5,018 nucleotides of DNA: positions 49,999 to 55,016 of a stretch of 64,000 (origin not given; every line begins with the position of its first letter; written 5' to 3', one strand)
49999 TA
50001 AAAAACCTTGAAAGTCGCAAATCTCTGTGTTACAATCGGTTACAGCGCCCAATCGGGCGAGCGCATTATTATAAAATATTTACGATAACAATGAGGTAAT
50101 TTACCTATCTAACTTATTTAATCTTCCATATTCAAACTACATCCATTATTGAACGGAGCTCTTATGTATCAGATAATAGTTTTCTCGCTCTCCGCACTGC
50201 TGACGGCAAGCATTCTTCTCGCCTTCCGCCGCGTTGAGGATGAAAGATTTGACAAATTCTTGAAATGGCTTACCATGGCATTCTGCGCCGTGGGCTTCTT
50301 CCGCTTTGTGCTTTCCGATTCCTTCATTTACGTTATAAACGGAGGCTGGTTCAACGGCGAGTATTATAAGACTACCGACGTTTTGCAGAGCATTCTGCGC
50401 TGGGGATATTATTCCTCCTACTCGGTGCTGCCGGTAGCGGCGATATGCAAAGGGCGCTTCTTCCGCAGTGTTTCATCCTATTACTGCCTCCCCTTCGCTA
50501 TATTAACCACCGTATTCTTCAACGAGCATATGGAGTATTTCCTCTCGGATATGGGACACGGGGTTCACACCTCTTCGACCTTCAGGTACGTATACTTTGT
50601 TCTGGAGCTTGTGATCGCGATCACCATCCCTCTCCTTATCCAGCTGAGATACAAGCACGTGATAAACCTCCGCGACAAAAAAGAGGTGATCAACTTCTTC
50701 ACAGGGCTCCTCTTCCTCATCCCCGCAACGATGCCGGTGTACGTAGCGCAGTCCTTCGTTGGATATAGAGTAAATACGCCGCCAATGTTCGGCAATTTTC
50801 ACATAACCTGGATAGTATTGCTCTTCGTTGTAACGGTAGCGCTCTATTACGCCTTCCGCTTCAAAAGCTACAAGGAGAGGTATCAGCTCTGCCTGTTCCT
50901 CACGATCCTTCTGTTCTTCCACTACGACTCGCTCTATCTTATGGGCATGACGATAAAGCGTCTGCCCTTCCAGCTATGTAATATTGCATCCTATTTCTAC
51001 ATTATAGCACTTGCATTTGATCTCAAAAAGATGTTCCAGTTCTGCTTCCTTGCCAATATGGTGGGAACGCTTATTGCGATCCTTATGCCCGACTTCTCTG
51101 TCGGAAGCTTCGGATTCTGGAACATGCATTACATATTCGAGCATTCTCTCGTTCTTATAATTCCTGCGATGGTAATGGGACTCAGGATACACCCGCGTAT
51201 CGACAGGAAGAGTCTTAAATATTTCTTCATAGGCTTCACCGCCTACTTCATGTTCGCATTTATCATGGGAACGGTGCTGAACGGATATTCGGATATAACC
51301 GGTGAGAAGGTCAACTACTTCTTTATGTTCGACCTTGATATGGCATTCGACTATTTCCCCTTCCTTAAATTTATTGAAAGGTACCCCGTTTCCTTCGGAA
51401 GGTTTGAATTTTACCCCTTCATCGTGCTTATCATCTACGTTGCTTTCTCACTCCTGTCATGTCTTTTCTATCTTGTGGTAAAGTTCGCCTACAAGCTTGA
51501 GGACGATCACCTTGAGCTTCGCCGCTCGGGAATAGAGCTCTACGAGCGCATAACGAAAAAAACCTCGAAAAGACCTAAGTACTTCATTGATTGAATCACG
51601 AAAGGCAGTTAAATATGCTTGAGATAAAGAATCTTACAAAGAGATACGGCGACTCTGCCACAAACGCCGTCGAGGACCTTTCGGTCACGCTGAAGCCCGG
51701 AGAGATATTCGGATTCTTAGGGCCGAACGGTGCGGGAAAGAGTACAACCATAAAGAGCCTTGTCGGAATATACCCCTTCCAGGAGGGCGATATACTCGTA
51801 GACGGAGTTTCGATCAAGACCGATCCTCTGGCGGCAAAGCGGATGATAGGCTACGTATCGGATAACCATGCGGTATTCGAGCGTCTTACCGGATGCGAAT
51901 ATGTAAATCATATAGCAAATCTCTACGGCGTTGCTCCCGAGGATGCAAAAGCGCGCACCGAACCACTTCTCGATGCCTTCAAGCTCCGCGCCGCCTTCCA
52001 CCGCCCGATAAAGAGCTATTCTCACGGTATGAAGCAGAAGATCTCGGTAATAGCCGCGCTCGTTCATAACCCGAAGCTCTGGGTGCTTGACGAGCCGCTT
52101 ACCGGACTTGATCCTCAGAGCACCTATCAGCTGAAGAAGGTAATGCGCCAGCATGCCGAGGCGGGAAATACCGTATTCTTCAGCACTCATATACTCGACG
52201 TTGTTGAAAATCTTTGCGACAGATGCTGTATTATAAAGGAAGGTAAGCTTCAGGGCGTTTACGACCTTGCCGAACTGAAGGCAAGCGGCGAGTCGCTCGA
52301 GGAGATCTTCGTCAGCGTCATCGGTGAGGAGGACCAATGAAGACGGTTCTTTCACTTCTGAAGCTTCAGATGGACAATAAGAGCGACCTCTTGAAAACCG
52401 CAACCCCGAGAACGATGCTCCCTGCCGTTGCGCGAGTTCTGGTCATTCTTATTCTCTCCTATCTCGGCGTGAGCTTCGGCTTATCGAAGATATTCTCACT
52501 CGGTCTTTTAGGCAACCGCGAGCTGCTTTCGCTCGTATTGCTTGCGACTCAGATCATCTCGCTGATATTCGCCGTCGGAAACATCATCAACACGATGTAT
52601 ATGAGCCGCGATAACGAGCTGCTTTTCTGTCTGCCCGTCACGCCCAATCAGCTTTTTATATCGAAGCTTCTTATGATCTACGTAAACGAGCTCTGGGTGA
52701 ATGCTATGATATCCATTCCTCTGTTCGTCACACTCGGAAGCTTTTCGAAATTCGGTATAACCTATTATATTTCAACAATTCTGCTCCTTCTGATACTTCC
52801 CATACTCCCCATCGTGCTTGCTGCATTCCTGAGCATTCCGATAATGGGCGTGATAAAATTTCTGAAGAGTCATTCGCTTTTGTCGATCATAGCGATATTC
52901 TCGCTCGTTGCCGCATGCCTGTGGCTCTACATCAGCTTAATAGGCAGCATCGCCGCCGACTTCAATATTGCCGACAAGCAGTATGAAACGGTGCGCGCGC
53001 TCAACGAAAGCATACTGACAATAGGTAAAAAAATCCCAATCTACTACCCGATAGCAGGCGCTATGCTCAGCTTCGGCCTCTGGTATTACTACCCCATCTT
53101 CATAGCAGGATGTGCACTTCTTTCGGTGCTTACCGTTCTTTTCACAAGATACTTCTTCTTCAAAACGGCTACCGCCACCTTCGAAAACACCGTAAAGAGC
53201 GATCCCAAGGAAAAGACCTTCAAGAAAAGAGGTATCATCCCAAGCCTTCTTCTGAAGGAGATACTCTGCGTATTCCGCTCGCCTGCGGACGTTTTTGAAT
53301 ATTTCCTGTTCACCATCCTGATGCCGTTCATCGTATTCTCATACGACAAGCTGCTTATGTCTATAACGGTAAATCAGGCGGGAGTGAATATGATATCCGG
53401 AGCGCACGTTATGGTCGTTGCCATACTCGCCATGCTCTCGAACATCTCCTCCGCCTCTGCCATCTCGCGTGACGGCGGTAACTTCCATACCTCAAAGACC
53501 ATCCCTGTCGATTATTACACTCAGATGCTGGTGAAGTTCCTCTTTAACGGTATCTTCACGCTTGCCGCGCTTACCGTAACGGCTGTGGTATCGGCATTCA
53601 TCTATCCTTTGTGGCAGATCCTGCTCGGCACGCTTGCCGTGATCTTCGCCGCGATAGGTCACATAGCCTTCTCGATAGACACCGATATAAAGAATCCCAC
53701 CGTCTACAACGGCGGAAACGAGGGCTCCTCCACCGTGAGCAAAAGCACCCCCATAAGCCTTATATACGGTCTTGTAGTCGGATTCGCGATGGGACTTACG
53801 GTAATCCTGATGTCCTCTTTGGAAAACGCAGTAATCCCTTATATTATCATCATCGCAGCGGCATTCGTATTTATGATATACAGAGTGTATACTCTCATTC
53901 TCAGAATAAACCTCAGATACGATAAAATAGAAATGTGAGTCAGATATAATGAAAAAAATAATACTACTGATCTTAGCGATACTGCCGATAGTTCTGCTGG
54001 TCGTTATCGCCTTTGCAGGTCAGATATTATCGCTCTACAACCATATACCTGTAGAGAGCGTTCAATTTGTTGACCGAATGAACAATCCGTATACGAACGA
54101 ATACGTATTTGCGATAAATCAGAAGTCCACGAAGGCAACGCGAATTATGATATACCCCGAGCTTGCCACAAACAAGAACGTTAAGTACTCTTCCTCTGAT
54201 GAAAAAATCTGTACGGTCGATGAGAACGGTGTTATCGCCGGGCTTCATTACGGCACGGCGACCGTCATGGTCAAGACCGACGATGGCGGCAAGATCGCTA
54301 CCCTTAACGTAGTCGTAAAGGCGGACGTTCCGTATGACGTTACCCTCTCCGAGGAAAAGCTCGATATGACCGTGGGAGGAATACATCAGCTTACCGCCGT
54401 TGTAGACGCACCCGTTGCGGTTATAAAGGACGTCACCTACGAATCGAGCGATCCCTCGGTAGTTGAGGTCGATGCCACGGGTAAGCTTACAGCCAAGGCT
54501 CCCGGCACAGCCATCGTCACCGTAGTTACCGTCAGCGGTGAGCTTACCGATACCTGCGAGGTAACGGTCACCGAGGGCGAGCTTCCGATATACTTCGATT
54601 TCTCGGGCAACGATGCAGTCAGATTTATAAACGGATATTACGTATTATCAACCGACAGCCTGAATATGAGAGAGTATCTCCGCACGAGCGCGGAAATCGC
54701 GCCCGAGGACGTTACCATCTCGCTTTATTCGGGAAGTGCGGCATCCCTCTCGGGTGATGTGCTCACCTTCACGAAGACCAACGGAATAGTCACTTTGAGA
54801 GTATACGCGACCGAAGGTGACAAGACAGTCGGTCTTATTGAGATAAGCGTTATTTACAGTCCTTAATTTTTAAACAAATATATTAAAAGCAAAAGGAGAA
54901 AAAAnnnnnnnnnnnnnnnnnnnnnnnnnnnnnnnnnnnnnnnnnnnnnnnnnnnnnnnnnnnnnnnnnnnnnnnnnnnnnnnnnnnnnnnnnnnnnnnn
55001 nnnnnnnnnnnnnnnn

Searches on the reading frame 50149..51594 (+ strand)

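Call 41: search_protein_families(library=pfam, proteins=[window:50149-51594:+], max_evalue=0.001)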
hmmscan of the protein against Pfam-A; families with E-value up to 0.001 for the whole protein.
window:50149-51594:+ (481 aa): 1 family
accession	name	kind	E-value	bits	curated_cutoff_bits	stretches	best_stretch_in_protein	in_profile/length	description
PF14808.11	TMEM164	-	3.7e-20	72.8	25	1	213-415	1-201/217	TMEM164 family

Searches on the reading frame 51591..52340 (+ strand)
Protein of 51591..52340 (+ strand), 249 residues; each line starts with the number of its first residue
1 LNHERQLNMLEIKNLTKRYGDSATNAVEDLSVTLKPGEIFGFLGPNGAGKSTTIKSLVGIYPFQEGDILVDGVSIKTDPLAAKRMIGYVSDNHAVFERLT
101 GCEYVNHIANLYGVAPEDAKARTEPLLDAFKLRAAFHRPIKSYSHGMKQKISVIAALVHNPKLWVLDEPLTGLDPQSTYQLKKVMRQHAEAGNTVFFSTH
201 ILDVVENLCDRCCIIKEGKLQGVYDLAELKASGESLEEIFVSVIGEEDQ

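Call 41: search_protein_families(library=pfam, proteins=[window:51591-52340:+], max_evalue=0.001)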
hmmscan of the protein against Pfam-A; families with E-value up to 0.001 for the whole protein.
window:51591-52340:+ (249 aa): 2 families
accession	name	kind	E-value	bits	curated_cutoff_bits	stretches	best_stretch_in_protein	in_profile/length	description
PF00005.33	ABC_tran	-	4.4e-28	99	25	1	28-170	2-136/137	ABC transporter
PF13304.12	AAA_21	-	3.7e-12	47.4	27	1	138-201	233-299/304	AAA domain, putative AbiEii toxin, Type IV TA system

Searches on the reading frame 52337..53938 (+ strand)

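Call 41: search_protein_families(library=pfam, proteins=[window:52337-53938:+], max_evalue=0.001)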
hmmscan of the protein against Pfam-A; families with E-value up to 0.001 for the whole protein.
window:52337-53938:+ (533 aa): 1 family
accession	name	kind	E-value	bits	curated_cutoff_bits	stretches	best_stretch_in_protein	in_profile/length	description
PF16949.11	ABC_tran_2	-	1.2e-09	38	25.7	1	39-437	26-436/542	Putative ATP-binding cassette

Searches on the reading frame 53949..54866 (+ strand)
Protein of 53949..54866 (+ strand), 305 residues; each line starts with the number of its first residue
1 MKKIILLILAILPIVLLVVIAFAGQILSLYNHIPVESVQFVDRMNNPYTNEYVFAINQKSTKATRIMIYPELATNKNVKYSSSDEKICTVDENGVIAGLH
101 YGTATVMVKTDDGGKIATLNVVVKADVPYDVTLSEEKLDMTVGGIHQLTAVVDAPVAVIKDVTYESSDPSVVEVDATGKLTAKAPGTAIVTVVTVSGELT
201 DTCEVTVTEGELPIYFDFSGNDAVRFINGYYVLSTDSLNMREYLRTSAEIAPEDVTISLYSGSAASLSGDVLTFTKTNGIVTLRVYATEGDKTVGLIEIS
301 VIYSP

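Call 41: search_protein_families(library=pfam, proteins=[window:53949-54866:+], max_evalue=0.001)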
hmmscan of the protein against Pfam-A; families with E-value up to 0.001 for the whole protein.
window:53949-54866:+ (305 aa): 3 families
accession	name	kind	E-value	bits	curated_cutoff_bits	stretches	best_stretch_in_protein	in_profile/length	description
PF02368.24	Big_2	-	8e-20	71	22.8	2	131-205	5-79/79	Bacterial Ig-like domain (group 2)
PF22359.2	Big-like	-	1.1e-08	35.6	27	1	161-208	2-47/48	Bacterial Ig-like domain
PF21461.3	HL_N-beta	-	3.7e-06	27.1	27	0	74-119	10-53/57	Hyaluronate lyase, N-terminal beta-sheet domain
